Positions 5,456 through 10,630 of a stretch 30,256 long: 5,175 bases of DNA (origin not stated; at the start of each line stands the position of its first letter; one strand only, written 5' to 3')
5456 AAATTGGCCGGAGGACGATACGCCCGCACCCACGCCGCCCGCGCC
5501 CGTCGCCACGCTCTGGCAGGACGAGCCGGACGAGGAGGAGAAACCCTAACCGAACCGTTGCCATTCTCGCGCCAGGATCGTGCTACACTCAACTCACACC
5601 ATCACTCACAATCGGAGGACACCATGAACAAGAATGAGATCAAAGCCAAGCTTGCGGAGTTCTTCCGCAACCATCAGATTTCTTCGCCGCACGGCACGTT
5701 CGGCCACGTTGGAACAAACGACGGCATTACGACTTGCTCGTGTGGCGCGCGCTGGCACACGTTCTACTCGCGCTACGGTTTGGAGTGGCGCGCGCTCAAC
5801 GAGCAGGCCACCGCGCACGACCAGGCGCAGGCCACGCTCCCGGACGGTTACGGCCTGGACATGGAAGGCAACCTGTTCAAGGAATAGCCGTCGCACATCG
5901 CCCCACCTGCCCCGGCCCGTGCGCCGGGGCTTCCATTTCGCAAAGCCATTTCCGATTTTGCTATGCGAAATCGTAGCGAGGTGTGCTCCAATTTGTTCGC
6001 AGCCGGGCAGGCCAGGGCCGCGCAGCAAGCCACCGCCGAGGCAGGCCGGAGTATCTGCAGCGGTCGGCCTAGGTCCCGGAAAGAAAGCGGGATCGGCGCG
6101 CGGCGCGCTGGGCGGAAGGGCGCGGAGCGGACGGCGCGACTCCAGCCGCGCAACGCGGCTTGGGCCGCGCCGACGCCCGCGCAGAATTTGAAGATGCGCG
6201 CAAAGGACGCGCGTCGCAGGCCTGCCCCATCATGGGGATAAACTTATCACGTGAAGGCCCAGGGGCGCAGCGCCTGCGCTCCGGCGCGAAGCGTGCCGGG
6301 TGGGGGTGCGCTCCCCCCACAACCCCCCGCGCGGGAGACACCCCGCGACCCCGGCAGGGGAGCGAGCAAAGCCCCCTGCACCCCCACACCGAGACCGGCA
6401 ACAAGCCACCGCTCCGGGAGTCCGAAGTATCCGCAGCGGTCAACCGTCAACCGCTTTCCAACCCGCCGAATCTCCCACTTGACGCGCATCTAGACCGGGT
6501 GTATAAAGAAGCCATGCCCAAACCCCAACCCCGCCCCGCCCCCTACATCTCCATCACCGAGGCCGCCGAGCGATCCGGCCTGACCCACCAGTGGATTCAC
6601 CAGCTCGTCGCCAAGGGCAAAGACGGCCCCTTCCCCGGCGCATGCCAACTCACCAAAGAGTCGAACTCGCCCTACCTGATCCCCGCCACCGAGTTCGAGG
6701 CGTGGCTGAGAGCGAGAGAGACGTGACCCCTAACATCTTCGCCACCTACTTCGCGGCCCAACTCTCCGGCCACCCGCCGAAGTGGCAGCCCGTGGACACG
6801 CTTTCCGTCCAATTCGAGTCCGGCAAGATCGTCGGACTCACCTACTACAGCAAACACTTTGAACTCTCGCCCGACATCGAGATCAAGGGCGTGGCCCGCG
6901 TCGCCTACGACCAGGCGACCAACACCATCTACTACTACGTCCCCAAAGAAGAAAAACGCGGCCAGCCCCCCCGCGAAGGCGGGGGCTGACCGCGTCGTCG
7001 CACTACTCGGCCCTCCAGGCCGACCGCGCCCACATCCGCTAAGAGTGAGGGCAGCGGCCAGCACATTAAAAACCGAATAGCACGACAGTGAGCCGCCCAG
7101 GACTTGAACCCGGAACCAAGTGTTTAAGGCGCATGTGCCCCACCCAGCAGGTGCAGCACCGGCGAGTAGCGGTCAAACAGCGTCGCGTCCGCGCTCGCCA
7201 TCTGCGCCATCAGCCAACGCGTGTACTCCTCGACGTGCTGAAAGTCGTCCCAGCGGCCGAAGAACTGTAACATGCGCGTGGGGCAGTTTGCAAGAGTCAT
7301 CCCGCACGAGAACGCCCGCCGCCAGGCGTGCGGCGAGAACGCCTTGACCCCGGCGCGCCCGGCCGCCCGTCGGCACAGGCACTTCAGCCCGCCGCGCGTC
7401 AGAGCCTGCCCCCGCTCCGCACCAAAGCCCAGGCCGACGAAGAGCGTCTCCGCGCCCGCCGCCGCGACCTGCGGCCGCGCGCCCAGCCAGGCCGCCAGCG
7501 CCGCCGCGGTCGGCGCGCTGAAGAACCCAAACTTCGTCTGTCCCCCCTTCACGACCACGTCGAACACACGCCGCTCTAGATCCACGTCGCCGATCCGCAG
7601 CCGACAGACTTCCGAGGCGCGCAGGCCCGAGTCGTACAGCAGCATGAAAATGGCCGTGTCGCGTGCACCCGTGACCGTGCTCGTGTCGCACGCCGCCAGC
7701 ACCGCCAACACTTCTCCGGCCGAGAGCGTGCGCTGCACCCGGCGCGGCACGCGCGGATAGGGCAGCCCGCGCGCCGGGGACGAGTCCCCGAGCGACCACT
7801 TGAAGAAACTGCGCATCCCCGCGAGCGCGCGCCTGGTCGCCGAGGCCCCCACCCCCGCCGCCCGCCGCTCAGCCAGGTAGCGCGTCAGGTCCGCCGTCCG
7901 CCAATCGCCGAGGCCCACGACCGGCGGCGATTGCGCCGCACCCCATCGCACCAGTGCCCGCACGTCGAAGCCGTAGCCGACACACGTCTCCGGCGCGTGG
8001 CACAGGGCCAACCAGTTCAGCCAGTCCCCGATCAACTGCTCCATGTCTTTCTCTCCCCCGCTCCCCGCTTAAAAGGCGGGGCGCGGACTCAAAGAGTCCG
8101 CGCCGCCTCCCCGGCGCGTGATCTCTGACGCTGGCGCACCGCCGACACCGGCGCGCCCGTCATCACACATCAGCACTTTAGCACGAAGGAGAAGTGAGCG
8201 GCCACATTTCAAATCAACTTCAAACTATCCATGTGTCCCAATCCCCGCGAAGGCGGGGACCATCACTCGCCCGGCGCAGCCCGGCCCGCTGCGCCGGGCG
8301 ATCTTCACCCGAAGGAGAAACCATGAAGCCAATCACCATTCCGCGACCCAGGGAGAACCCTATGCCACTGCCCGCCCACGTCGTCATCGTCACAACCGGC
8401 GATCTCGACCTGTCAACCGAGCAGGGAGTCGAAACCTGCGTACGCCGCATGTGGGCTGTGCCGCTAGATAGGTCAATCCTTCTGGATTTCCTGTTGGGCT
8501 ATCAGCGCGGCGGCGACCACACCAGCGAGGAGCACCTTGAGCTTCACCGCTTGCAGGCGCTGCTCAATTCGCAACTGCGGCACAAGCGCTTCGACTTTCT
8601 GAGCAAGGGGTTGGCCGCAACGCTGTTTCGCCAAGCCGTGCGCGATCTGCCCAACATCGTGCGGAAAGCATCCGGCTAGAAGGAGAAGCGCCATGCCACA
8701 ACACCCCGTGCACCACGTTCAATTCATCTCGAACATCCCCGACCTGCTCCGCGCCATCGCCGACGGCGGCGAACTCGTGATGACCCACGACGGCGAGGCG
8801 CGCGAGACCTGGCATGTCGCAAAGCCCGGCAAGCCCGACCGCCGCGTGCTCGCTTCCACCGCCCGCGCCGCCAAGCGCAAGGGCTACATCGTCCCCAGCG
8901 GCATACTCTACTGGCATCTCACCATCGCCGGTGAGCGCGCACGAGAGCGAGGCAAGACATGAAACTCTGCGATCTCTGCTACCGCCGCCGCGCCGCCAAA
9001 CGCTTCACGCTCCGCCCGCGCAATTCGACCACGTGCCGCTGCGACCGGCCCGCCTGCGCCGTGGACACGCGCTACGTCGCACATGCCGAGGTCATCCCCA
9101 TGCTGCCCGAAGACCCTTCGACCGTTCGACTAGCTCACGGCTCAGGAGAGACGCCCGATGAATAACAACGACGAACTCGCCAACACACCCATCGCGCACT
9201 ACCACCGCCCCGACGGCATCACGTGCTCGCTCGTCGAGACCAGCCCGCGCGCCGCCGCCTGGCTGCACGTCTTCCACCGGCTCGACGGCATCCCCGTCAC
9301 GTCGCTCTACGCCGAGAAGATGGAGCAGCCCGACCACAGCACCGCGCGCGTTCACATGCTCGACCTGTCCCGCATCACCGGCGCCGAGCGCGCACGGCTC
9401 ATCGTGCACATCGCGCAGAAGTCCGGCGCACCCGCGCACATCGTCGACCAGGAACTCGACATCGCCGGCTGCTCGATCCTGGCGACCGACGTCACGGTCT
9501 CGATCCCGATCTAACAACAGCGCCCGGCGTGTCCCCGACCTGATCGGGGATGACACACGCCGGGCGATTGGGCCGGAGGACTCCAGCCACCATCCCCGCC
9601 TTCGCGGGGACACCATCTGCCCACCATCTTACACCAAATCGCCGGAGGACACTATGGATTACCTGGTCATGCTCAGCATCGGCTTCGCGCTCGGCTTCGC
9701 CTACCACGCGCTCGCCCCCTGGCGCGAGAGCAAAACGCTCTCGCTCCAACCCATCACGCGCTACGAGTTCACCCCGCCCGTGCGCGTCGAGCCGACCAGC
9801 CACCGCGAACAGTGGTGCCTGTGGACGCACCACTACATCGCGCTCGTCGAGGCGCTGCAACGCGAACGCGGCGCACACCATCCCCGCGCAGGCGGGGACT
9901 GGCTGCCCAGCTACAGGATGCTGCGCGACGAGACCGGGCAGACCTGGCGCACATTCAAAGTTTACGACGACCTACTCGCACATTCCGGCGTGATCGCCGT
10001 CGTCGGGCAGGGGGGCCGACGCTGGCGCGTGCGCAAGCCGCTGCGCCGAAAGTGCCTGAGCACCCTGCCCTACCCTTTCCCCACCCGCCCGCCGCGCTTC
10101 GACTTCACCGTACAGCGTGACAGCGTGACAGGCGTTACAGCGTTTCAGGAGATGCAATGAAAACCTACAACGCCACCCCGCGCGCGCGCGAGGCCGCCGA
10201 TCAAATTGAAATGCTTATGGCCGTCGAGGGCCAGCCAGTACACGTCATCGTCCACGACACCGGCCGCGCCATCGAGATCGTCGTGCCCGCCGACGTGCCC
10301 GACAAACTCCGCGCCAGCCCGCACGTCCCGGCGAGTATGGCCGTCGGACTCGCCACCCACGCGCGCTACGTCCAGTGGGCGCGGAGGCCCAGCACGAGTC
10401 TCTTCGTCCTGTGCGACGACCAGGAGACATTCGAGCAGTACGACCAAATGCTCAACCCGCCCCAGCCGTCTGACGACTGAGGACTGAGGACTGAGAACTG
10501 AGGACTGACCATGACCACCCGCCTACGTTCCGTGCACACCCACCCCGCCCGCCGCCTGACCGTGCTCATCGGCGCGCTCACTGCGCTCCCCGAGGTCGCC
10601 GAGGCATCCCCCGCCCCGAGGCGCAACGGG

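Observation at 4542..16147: Iterated 20-nt palindromic hairpin (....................) in intergenic and in-frame coding positions, with a type I-E CRISPR-repeat-like stem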

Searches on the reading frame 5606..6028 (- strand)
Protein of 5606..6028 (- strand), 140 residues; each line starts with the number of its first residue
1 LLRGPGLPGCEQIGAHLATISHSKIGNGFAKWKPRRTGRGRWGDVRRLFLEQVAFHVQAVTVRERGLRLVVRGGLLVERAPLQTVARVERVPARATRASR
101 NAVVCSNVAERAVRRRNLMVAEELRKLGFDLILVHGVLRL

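Call 37: search_protein_families(library=pfam, proteins=[window:5606-6028:-], max_evalue=0.05)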
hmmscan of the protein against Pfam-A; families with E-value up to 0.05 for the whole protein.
window:5606-6028:- (140 aa): 1 family
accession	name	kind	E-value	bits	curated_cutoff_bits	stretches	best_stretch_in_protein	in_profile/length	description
PF00875.24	DNA_photolyase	-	0.027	14.9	26.6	1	61-136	61-125/164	DNA photolyase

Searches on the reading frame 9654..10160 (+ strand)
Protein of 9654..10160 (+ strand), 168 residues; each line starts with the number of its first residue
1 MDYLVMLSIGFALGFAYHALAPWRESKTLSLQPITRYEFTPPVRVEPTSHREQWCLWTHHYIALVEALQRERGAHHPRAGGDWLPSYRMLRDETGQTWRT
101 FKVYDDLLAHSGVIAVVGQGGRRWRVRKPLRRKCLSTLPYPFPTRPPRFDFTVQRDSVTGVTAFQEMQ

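Call 12: search_protein_families(library=pfam, proteins=[window:9654-10160:+], max_evalue=0.01)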
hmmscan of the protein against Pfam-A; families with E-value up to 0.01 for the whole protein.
window:9654-10160:+ (168 aa): 0 families

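Call 13: search_protein_families(library=phrogs, proteins=[window:9654-10160:+], max_evalue=0.001)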
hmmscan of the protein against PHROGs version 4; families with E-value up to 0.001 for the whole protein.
window:9654-10160:+ (168 aa): 0 families

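Call 38: find_homologous_proteins(query=window:9654-10160:+)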
Query window:9654-10160:+ (168 aa): 4 proteins with E <= 0.001 among 23 candidates.
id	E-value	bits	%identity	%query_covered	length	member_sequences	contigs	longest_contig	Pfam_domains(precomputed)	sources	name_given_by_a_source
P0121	2.2e-113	394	100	100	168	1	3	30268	-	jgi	jgi:hypothetical protein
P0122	4.4e-90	318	85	97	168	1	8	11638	-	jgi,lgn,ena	-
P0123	1.9e-50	189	59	97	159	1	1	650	-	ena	-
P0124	4.5e-44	168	58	90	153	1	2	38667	-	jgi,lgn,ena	-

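Call 41: find_encoding_contigs(protein=P0122, flank=10000, max_places=4)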
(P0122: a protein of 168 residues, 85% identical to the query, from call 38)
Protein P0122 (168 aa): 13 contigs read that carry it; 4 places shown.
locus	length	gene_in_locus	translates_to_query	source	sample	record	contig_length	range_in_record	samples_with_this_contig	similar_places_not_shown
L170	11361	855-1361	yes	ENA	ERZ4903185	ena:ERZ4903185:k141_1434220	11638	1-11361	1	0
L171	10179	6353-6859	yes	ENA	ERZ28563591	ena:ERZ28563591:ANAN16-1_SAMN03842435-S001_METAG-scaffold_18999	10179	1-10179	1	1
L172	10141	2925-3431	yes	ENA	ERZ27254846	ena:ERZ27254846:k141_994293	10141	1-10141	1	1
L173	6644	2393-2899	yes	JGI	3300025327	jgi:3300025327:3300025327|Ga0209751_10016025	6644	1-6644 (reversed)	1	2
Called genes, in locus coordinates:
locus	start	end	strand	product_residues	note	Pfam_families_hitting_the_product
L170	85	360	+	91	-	-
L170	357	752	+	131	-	-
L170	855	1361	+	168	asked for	-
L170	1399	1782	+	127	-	-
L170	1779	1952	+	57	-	-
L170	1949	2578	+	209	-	-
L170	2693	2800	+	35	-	-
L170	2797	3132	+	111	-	-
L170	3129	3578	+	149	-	-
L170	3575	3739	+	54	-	-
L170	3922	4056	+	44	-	-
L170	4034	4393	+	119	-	-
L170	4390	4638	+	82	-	-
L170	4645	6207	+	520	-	-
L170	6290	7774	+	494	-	-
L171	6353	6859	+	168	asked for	-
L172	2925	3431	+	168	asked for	-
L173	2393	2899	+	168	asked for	-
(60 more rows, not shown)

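Call 42: find_encoding_contigs(protein=P0124, flank=10000, max_places=2)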
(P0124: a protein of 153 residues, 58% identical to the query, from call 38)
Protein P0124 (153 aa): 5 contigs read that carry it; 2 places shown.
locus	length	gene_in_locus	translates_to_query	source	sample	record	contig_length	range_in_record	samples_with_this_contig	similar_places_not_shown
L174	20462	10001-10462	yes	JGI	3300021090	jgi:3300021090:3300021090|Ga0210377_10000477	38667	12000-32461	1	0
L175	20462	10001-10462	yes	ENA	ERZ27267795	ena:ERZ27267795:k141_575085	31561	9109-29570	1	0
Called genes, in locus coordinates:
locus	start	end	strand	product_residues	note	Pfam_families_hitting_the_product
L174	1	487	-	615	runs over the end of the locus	-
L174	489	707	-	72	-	-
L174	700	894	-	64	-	-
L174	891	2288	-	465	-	-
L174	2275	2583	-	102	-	-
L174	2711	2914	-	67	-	-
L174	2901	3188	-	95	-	-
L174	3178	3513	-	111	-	-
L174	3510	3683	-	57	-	-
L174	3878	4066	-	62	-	-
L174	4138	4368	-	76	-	-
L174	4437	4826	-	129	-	-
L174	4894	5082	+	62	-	-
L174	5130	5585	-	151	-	-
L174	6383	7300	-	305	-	PF00589:Phage_integrase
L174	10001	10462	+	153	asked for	-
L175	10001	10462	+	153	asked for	-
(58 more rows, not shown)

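Call 67: find_encoding_contigs(protein=P0121, flank=10000, max_places=5)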
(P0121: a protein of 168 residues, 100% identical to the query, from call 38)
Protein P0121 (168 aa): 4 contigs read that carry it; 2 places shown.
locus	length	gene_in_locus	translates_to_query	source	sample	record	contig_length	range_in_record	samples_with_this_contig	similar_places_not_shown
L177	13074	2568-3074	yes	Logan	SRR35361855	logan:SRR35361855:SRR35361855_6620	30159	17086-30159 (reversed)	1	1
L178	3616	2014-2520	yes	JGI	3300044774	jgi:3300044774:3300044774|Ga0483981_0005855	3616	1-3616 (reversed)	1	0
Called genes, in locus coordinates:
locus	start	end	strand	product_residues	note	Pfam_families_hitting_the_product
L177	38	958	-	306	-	PF02899:Phage_int_SAM_1 (weak), PF00589:Phage_integrase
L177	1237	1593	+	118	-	-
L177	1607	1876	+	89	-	-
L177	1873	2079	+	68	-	-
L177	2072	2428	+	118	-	-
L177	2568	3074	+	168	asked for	-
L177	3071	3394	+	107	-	-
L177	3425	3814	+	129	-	-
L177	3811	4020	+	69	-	-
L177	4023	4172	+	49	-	-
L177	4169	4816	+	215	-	-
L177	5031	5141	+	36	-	-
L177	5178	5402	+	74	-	-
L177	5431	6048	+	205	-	-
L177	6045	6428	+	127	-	-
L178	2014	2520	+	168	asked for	-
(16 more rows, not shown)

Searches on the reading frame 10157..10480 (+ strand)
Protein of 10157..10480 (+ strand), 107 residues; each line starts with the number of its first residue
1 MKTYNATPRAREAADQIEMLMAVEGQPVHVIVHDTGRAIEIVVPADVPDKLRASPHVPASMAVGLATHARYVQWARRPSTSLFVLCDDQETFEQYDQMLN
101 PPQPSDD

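Call 36: search_protein_families(library=pfam, proteins=[window:10157-10480:+], max_evalue=0.05)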
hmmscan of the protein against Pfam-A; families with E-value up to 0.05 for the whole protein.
window:10157-10480:+ (107 aa): 1 family
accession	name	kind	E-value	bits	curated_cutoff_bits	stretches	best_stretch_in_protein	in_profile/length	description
PF17547.7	DUF5462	-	0.00035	20.4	25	1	5-63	84-141/157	Family of unknown function (DUF5462)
